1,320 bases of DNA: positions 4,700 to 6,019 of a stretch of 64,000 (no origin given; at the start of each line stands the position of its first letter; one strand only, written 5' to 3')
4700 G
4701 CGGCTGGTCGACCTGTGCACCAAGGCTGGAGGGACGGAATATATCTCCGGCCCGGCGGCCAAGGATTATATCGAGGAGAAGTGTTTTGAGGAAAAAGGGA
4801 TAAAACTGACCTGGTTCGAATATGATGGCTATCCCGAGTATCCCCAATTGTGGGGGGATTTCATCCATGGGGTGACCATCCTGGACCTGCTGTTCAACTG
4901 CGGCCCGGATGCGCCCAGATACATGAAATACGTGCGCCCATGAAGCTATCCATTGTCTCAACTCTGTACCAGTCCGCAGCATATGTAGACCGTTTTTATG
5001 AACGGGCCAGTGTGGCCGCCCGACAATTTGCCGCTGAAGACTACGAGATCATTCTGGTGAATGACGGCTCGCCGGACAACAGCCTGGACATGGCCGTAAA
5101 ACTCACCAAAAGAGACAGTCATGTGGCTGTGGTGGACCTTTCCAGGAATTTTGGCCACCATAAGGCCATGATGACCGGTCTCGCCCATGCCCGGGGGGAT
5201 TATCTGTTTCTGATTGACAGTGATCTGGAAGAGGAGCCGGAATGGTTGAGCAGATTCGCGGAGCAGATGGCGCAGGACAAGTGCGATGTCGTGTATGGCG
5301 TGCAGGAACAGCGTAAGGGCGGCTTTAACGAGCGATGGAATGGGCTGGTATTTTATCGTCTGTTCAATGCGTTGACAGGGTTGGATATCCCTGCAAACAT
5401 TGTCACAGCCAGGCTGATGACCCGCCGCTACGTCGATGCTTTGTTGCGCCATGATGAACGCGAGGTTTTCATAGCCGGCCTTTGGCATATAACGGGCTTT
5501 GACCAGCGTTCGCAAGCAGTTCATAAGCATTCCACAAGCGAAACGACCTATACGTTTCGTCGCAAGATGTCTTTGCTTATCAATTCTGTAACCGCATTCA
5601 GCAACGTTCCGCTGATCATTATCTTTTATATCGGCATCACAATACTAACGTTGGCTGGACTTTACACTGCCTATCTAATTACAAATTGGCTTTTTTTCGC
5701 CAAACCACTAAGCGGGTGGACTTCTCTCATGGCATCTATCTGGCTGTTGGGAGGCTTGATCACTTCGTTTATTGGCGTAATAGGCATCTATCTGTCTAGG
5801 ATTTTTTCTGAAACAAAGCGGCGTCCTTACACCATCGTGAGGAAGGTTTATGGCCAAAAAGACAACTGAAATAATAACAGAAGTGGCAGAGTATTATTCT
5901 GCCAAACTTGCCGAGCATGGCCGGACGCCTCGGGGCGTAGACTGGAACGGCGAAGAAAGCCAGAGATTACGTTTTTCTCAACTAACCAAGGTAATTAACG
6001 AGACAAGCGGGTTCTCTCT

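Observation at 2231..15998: Arn-like periplasmic glycosylation pathway apparently rebuilt around a dTDP-4-amino-6-deoxyhexose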

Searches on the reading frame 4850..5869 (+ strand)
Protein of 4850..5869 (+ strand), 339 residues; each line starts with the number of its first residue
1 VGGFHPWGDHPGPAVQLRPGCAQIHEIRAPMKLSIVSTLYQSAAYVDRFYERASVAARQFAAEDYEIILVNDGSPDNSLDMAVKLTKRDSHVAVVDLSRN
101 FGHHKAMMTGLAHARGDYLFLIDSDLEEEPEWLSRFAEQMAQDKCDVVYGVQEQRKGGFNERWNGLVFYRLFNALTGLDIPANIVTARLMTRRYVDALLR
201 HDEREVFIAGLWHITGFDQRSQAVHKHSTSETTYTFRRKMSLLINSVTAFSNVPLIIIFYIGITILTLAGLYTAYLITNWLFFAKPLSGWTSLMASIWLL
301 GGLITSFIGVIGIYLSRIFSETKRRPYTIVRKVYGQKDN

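Call 4: search_protein_families(library=pfam, proteins=[window:4850-5869:+], max_evalue=0.01)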
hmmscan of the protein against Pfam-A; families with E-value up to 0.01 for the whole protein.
window:4850-5869:+ (339 aa): 4 families
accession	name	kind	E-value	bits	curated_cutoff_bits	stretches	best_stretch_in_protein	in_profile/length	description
PF00535.33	Glycos_transf_2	-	1.9e-31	109.7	23.3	1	34-197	1-166/168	Glycosyl transferase family 2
PF10111.15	Glyco_tranf_2_2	-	4.3e-06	26.8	27.3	1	51-127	17-93/276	Glycosyltransferase like family 2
PF13506.12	Glyco_transf_21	-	0.00046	20.1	21.7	1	106-151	21-66/174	Glycosyl transferase family 21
PF12804.13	NTP_transf_3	-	0.0079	16.8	27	0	87-175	56-128/160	MobA-like NTP transferase domain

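Call 6: search_protein_families(library=ncbifam, proteins=[window:4850-5869:+], max_evalue=0.01)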
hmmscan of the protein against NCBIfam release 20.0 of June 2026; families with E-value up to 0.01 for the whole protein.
window:4850-5869:+ (339 aa): 18 families
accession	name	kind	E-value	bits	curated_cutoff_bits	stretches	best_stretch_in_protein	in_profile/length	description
NF047588.1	GlcsyltransPgfSStrep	equivalog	3.9e-51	174.1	500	1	31-332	1-304/308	glycosyltransferase PgfS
NF007986.1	PRK10714.1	equivalog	1.2e-37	129.6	529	1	31-336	6-314/316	undecaprenyl-phosphate 4-deoxy-4-formamido-L-arabinose transferase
NF007482.0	PRK10073.1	equivalog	3.6e-15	55.8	423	1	31-149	6-119/334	glycosyltransferase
TIGR03937.1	PgaC_IcaA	equivalog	4.6e-12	45.6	422.3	1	56-126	66-136/407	poly-beta-1,6-N-acetyl-D-glucosamine synthase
NF041875.1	EPS_EpsD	equivalog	3.3e-11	43.1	370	1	34-151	2-115/325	exopolysaccharide biosynthesis glycosyltransferase EpsD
NF047683.1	TeichurnBiosyTuaG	equivalog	3e-10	40.2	400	1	32-147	7-118/252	teichuronic acid biosynthesis protein TuaG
TIGR03965.1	mycofact_glyco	equivalog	7.3e-09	35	280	1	53-146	94-185/467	mycofactocin biosynthesis glycosyltransferase MftF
NF050819.1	PolSacchBiosHfsG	equivalog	2.5e-08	33.4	500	1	59-150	33-127/302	polysaccharide biosynthesis protein HfsG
TIGR04242.1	nodulat_NodC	equivalog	9.4e-08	31.4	550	1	53-150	69-166/395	chitooligosaccharide synthase NodC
NF041394.1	GtaseAglG_Halo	equivalog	2.6e-07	30.2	440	1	31-142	1-109/304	glucosyl-dolichyl phosphate glucuronosyltransferase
TIGR03111.1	glyc2_xrt_Gpos1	hypoth_equivalog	1.9e-06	27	363.95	1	33-140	51-156/439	TIGR03111 family XrtG-associated glycosyltransferase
TIGR04283.1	glyco_like_mftF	equivalog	1.7e-05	24.5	182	1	34-144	2-101/221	TIGR04283 family arsenosugar biosynthesis glycosyltransferase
TIGR03469.1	HpnB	hypoth_equivalog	3e-05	23.2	379.25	1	60-149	70-169/386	hopene-associated glycosyltransferase HpnB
NF050050.1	ProtGlycPglI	equivalog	3.3e-05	23.4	500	1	32-142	3-110/306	GalNAc(5)-diNAcBac-PP-undecaprenol beta-1,3-glucosyltransferase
TIGR04182.1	glyco_TIGR04182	equivalog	5.7e-05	22.6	325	1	58-159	20-118/293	S-layer glycoprotein N-glycosyltransferase AglJ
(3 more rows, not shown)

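Call 15: find_homologous_proteins(query=window:4940-5869:+)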
Query window:4940-5869:+ (309 aa): 8000 proteins with E <= 0.001 among 8000 candidates; the best 120 are listed.
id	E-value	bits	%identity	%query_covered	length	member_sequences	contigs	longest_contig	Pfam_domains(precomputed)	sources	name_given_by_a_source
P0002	1.4e-203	693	100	100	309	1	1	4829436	PF10111.15,PF00535.33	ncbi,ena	-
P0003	2.2e-158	544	76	100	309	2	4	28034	PF00535.33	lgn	-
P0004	1.0e-157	542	77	100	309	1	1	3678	PF00535.33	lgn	-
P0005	1.2e-157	542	75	100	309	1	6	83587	PF00535.33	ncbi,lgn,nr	ncbi:MAG: glycosyltransferase [Burkholderiaceae bacterium]|nr:MAG: glycosyltransferase [Burkholderia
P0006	1.7e-157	541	76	100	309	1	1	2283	PF00535.33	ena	-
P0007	2.6e-157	541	76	100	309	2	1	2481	PF00535.33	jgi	jgi:putative glycosyltransferase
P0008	5.4e-157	540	74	99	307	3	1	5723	PF00535.33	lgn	-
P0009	7.2e-157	539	76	100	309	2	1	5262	PF00535.33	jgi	jgi:putative glycosyltransferase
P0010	7.3e-157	539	76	100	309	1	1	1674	PF00535.33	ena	-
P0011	1.2e-156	539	75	100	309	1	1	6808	PF00535.33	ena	-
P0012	1.3e-156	539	76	100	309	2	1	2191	PF00535.33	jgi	jgi:putative glycosyltransferase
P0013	1.4e-156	538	74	100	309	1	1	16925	PF10111.15,PF00535.33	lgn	-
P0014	1.7e-156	538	76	100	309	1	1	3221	PF00535.33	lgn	-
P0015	2.1e-156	538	76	100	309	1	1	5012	PF00535.33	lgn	-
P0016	3.1e-156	537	75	100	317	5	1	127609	PF10111.15,PF00535.33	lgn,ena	-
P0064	3.7e-154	530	74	99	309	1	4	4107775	PF10111.15,PF00535.33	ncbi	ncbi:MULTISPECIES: glycosyltransferase family 2 protein [Cupriavidus]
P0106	7.2e-153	526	74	100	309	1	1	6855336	PF00535.33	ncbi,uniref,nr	ncbi:glycosyltransferase family 2 protein [Pseudomonas sp. B21-054]|uniref:glycosyltransferase famil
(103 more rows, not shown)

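Call 16: find_encoding_contigs(protein=P0064, flank=10000, max_places=2)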
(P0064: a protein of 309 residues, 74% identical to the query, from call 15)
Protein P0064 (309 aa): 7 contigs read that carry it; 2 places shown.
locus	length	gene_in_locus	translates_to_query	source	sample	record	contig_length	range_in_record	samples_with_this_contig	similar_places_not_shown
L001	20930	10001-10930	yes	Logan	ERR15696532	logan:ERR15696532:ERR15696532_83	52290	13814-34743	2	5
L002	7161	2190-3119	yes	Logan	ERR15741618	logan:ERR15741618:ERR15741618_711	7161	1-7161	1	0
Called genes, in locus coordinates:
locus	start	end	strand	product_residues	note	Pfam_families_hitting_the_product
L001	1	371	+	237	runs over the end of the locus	PF00849:PseudoU_synth_2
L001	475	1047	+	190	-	PF02622:DUF179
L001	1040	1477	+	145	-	PF03652:RuvX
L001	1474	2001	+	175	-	PF00156:Pribosyltran, PF14681:UPRTase (weak)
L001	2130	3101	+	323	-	PF02729:OTCace_N, PF00185:OTCace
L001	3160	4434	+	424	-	PF12890:DHOase, PF07969:Amidohydro_3, PF01979:Amidohydro_1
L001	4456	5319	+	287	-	PF01553:Acyltransferase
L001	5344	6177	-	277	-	PF00149:Metallophos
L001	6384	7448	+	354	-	PF01073:3Beta_HSD, PF01370:Epimerase, PF02719:Polysacc_synt_2, PF04321:RmlD_sub_bind, PF07993:NAD_binding_4 (faint), PF16363:GDP_Man_Dehyd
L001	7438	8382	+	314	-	PF04321:RmlD_sub_bind, PF01370:Epimerase, PF16363:GDP_Man_Dehyd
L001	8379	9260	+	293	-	PF00483:NTP_transferase, PF12804:NTP_transf_3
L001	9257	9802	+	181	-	PF00908:dTDP_sugar_isom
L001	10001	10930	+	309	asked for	PF00535:Glycos_transf_2, PF10111:Glyco_tranf_2_2 (weak)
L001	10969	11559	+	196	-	PF00132:Hexapep (faint)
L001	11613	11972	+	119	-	PF04138:GtrA_DPMS_TM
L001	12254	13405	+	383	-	PF01041:DegT_DnrJ_EryC1, PF00155:Aminotran_1_2 (weak), PF00266:Aminotran_5 (weak)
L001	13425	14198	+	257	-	PF13489:Methyltransf_23, PF13847:Methyltransf_31, PF08241:Methyltransf_11, PF08242:Methyltransf_12, PF13649:Methyltransf_25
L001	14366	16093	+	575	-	-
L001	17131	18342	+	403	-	PF01943:Polysacc_synt, PF13440:Polysacc_synt_3 (weak)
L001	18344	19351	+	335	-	PF00535:Glycos_transf_2, PF10111:Glyco_tranf_2_2 (weak), PF13641:Glyco_tranf_2_3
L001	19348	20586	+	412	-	-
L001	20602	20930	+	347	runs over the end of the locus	PF01073:3Beta_HSD, PF01370:Epimerase, PF02719:Polysacc_synt_2, PF04321:RmlD_sub_bind, PF05368:NmrA, PF13460:NAD_binding_10, PF16363:GDP_Man_Dehyd, PF08485:Polysacc_syn_2C, +2 more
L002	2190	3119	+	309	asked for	PF00535:Glycos_transf_2, PF10111:Glyco_tranf_2_2 (weak)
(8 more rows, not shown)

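Call 17: find_encoding_contigs(protein=P0106, flank=10000, max_places=2)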
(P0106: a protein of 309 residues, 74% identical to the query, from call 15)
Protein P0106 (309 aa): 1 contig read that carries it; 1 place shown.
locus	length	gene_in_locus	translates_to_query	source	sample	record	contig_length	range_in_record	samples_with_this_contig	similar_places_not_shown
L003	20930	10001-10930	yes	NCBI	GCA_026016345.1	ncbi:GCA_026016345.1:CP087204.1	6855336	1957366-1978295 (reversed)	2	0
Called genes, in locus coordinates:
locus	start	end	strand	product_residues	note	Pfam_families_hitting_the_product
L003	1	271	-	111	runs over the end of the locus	PF12836:HHH_3, PF00633:HHH (faint)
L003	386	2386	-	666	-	PF13727:CoA_binding_3 (weak), PF01073:3Beta_HSD (weak), PF01370:Epimerase, PF02719:Polysacc_synt_2, PF04321:RmlD_sub_bind, PF16363:GDP_Man_Dehyd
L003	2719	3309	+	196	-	PF01583:APS_kinase, PF13238:AAA_18 (faint), PF13671:AAA_33 (weak)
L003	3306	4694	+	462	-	PF07992:Pyr_redox_2, PF13434:Lys_Orn_oxgnase (faint), PF13454:NAD_binding_9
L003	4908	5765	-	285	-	PF13489:Methyltransf_23, PF13649:Methyltransf_25, PF13847:Methyltransf_31 (weak), PF08241:Methyltransf_11, PF08242:Methyltransf_12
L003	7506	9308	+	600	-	PF19554:DUF6077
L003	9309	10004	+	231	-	PF08889:WbqC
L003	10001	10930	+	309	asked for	PF00535:Glycos_transf_2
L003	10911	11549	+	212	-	PF08241:Methyltransf_11 (weak), PF08242:Methyltransf_12, PF13649:Methyltransf_25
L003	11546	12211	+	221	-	PF25084:LbH_EIF2B (weak), PF25087:GMPPB_C (weak), PF00132:Hexapep, PF14602:Hexapep_2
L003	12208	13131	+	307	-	-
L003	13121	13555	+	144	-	PF04138:GtrA_DPMS_TM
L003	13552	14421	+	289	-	PF13489:Methyltransf_23, PF02390:Methyltransf_4 (faint), PF13847:Methyltransf_31, PF08241:Methyltransf_11, PF08242:Methyltransf_12, PF13649:Methyltransf_25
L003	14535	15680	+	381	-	PF01041:DegT_DnrJ_EryC1, PF01212:Beta_elim_lyase (weak), PF00155:Aminotran_1_2 (weak), PF00266:Aminotran_5 (weak)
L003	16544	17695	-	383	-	PF01757:Acyl_transf_3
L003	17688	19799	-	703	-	-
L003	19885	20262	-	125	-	-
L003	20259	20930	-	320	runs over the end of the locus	PF00535:Glycos_transf_2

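Call 18: find_related_loci(query=window:4940-5869:+, collection=genome_contigs, flank=10000)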
Query window:4940-5869:+ (309 aa) in genome_contigs; peptide patterns used: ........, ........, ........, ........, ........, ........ (x = any residue, [..] = any of these).
546 stretches matched a pattern; 473 encode a relative of the query (tblastn E <= 1e-3); the best 80 are kept; 80 distinct loci.
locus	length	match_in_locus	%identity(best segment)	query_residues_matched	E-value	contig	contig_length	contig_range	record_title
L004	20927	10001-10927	76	1-309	5e-166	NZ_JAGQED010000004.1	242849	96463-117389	Collimonas antrihumi strain DSM 104040 NODE_4_length_242849_cov_48.593556, whole genome shotgun sequence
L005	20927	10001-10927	75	1-309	7e-165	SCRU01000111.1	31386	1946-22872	MAG: Burkholderiaceae bacterium isolate FW106-02_bin.3 FW106-02_bin.3-9924, whole genome shotgun sequence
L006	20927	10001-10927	75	1-309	1e-163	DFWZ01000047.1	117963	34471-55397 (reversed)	MAG TPA_asm: Gallionella sp. UBA4121 UBA4121_contig_10, whole genome shotgun sequence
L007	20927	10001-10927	75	1-309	9e-164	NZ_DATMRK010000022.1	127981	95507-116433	MAG: Collimonas sp. isolate SMAG_U12953 k141_1618657, whole genome shotgun sequence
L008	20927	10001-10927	74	1-309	1e-162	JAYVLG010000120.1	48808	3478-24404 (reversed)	MAG: Sulfurirhabdus sp. isolate GL54_UP_metabat_36 GL54_UP_metabat_36_119, whole genome shotgun sequence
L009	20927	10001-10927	75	1-309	3e-162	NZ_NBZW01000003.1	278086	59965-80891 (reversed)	Polaromonas sp. AET17H-212 scaffold_2, whole genome shotgun sequence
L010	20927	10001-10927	73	1-309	4e-162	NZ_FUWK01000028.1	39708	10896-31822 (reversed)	Nitrosomonas europaea strain ATCC 25978, whole genome shotgun sequence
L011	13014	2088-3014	74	1-308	5e-162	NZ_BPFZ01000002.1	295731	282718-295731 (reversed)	Candidatus Phycosocius spiralis strain BOTRYCO-1 sequence02, whole genome shotgun sequence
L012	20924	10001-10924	74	1-308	3e-160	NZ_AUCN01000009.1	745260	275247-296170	Chitinibacter tainanensis DSM 15459 G482DRAFT_scaffold00001.1_C, whole genome shotgun sequence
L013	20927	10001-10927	74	1-309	3e-160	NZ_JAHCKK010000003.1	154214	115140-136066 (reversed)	MAG: Hydrogenophaga sp. isolate TGS_PRO27 PRO27_3, whole genome shotgun sequence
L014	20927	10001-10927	73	1-309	6e-160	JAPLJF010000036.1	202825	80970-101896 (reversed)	MAG: Deltaproteobacteria bacterium isolate LacPavin_0920_WC70_MAG_51_65 LacPavin_0920_WC70_scaffold_690243, whole genome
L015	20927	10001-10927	73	1-309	4e-159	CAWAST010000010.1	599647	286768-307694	MAG: uncultured beta proteobacterium isolate MFD02832.bin.1.76 genome assembly, contig: contig_5751, whole genome shotgu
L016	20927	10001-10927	75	1-308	2e-159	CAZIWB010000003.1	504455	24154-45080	MAG TPA_asm: uncultured Cellvibrionaceae bacterium isolate SRP193066_co1_141 genome assembly, contig: NODE_25_length_504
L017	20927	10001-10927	73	1-309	6e-159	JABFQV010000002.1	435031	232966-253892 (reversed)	MAG: Methylotenera sp. isolate P-RSF-IL-03 seq_5, whole genome shotgun sequence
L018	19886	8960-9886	73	1-309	4e-159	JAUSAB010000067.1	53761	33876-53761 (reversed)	MAG: Desulfocapsaceae bacterium isolate E6_concoct.bin.65_sub E6_k141_382604, whole genome shotgun sequence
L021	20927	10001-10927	71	1-309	4e-158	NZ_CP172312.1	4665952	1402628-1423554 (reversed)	Allohahella sp. A8 chromosome, complete genome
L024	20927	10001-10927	71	1-309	7e-156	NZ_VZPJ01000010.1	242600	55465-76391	Pseudomonas brassicacearum subsp. brassicacearum strain CCUG 51508 contig_0000010, whole genome shotgun sequence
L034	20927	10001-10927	71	1-309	1e-154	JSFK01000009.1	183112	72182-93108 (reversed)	Pseudomonas chlororaphis strain EA105 contig_9, whole genome shotgun sequence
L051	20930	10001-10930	69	1-309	2e-149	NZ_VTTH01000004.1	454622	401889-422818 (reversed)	Lacisediminimonas profundi strain CHu64-6-4 Scaffold4_1, whole genome shotgun sequence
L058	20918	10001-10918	70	1-306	1e-147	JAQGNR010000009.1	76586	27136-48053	MAG: Herbaspirillum sp. isolate RYN_592 scaffold_1572431, whole genome shotgun sequence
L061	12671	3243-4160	70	1-306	3e-147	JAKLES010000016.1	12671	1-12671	MAG: Deltaproteobacteria bacterium isolate RA.bin139 RA.bin139_16, whole genome shotgun sequence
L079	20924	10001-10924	72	1-309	3e-144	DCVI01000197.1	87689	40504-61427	MAG TPA_asm: Syntrophaceae bacterium UBA2192 UBA2192_contig_11026, whole genome shotgun sequence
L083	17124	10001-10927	69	1-309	3e-143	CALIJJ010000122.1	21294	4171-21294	MAG: uncultured Pseudanabaenaceae cyanobacterium isolate R4_Bin_Bin_170_1 genome assembly, contig: c_000000940439, whole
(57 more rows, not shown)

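Call 29: search_protein_families(library=pfam, proteins=[L083:7672-9249:+, L024:18801-20660:-, L004:15806-17497:+, L009:13465-15126:+, L010:13601-15898:+, L034:7456-9312:+, L061:389-1699:+, L058:7214-7645:-, L015:13552-14424:+], max_evalue=0.1)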
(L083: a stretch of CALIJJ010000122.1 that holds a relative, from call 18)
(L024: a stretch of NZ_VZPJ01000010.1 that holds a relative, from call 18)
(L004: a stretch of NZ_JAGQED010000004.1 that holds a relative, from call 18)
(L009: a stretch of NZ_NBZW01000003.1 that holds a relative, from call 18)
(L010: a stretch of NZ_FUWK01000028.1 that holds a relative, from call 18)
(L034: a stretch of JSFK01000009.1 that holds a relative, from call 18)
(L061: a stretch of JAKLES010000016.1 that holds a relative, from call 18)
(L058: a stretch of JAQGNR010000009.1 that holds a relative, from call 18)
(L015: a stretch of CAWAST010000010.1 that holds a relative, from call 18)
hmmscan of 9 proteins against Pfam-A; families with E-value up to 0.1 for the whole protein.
L083:7672-9249:+ (525 aa): 0 families

L024:18801-20660:- (619 aa): 0 families

L004:15806-17497:+ (563 aa): 0 families

L009:13465-15126:+ (553 aa): 0 families

L010:13601-15898:+ (765 aa): 0 families

L034:7456-9312:+ (618 aa): 0 families

L061:389-1699:+ (436 aa): 1 family
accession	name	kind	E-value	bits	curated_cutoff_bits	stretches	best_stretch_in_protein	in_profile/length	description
PF01757.29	Acyl_transf_3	-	0.004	16.7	31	1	336-420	169-255/326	Acyltransferase domain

L058:7214-7645:- (143 aa): 1 family
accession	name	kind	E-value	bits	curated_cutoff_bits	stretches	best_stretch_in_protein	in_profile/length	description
PF04138.20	GtrA_DPMS_TM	-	2.5e-17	63.6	26.1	1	19-132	1-117/117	GtrA/DPMS, transmembrane domain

L015:13552-14424:+ (290 aa): 8 families
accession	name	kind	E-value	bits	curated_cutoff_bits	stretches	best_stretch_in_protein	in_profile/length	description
PF13489.12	Methyltransf_23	-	1e-15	58.3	27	1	78-216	20-162/164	Methyltransferase domain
PF08242.18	Methyltransf_12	-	1.4e-13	51.8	30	1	85-174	1-97/98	Methyltransferase domain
PF08241.18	Methyltransf_11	-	1.7e-13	51.4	21.2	1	85-176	1-94/95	Methyltransferase domain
PF13649.12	Methyltransf_25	-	5.3e-13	49.9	27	1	85-173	2-97/97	Methyltransferase domain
PF13847.12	Methyltransf_31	-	5.8e-11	42.7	27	1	84-186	7-119/145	Methyltransferase domain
PF02390.23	Methyltransf_4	-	0.0005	20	24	1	83-124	4-45/173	Putative methyltransferase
PF05219.18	DREV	-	0.016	14.8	26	1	82-178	96-187/265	DREV methyltransferase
PF01209.24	Ubie_methyltran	-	0.087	12.6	20.1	0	83-176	50-150/233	ubiE/COQ5 methyltransferase family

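Call 67: search_protein_families(library=ncbifam, proteins=[L003:14535-15677:+, L001:12254-13402:+], max_evalue=0.001)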
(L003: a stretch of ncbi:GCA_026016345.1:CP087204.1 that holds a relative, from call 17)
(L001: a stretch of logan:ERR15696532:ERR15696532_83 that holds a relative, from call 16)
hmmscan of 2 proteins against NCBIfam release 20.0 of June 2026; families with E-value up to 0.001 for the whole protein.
L003:14535-15677:+ (381 aa): 24 families
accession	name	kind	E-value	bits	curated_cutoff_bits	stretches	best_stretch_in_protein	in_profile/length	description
TIGR02379.1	ECA_wecE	subfamily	2.1e-199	661.9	434.85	1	8-377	2-372/376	dTDP-4-amino-4,6-dideoxy-D-glucose transaminase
NF008687.0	PRK11706.1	equivalog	1.8e-186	619.4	375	1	7-377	1-371/375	dTDP-4-amino-4,6-dideoxygalactose transaminase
TIGR03588.1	PseC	equivalog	2.7e-62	210.9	423.5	1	31-378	24-378/380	UDP-4-amino-4,6-dideoxy-N-acetyl-beta-L-altrosamine transaminase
NF008658.2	PRK11658.1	equivalog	1.9e-57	194.6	631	1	7-377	4-374/379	UDP-4-amino-4-deoxy-L-arabinose aminotransferase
TIGR04181.1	NHT_00031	hypoth_equivalog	6.8e-51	173.2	420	1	8-359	1-357/359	LegC family aminotransferase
TIGR04427.1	PLP_DesI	equivalog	6.7e-41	140.7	650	1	29-379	44-382/390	dTDP-4-dehydro-6-deoxyglucose aminotransferase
NF011936.0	PRK15407.1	equivalog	5.4e-39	134.1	423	2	15-217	44-253/440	lipopolysaccharide biosynthesis protein RfbH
NF004621.0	PRK05957.1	equivalog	7.4e-08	31.5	498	1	67-133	103-168/389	pyridoxal phosphate-dependent aminotransferase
NF005816.0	PRK07682.1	equivalog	9.1e-08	31.1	620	1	58-158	96-202/390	aminotransferase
NF005817.0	PRK07683.1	equivalog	9.9e-08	31.1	575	1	57-133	94-169/387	aminotransferase A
NF004770.0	PRK06108.1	subfamily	1.8e-07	30.4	422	1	53-164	97-215/396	pyridoxal phosphate-dependent aminotransferase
NF041364.1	GntC_guanitoxin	equivalog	5.5e-07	28.8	415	1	56-159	64-174/356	guanitoxin biosynthesis PLP-dependent (S)-gamma-hydroxy-L-arginine cyclodehydratase GntC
NF006488.0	PRK08912.1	equivalog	1.6e-06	27.4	498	1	56-131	91-165/387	aminotransferase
NF005732.0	PRK07550.1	equivalog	6.8e-06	25.4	366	1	56-158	97-205/389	aminotransferase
NF006569.0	PRK09082.1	subfamily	7.3e-06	25.3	420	1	58-131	97-169/386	methionine aminotransferase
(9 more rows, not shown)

L001:12254-13402:+ (383 aa): 24 families
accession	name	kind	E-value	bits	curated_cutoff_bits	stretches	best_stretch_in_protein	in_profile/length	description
TIGR02379.1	ECA_wecE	subfamily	7.8e-190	630.5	434.85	1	7-378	2-374/376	dTDP-4-amino-4,6-dideoxy-D-glucose transaminase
NF008687.0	PRK11706.1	equivalog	2.6e-184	612.3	375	1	7-378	2-373/375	dTDP-4-amino-4,6-dideoxygalactose transaminase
NF008658.2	PRK11658.1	equivalog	2.6e-61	207.4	631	1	7-379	5-377/379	UDP-4-amino-4-deoxy-L-arabinose aminotransferase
TIGR03588.1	PseC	equivalog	4.7e-61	206.8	423.5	1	27-379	21-380/380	UDP-4-amino-4,6-dideoxy-N-acetyl-beta-L-altrosamine transaminase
TIGR04181.1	NHT_00031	hypoth_equivalog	3.6e-52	177.4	420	1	7-358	1-357/359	LegC family aminotransferase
NF011936.0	PRK15407.1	equivalog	1.6e-39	135.9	423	1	7-216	37-253/440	lipopolysaccharide biosynthesis protein RfbH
TIGR04427.1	PLP_DesI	equivalog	1.4e-34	119.9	650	1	27-219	43-233/390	dTDP-4-dehydro-6-deoxyglucose aminotransferase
NF005816.0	PRK07682.1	equivalog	7.1e-10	38.1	620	1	55-159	94-204/390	aminotransferase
NF004770.0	PRK06108.1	subfamily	5.3e-09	35.4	422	1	47-159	92-211/396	pyridoxal phosphate-dependent aminotransferase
NF005817.0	PRK07683.1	equivalog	1.6e-08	33.7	575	1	55-152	93-195/387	aminotransferase A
NF006488.0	PRK08912.1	equivalog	5.5e-08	32.1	498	1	54-157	90-198/387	aminotransferase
NF004621.0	PRK05957.1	equivalog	6.9e-08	31.6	498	1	66-131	103-167/389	pyridoxal phosphate-dependent aminotransferase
NF041364.1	GntC_guanitoxin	equivalog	8.8e-08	31.4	415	1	55-158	64-174/356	guanitoxin biosynthesis PLP-dependent (S)-gamma-hydroxy-L-arginine cyclodehydratase GntC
NF006230.0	PRK08363.1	equivalog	4.8e-07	28.9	534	1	50-172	92-219/398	alanine aminotransferase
NF004975.0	PRK06348.1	equivalog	1.1e-06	27.9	549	1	71-164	108-208/384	pyridoxal phosphate-dependent aminotransferase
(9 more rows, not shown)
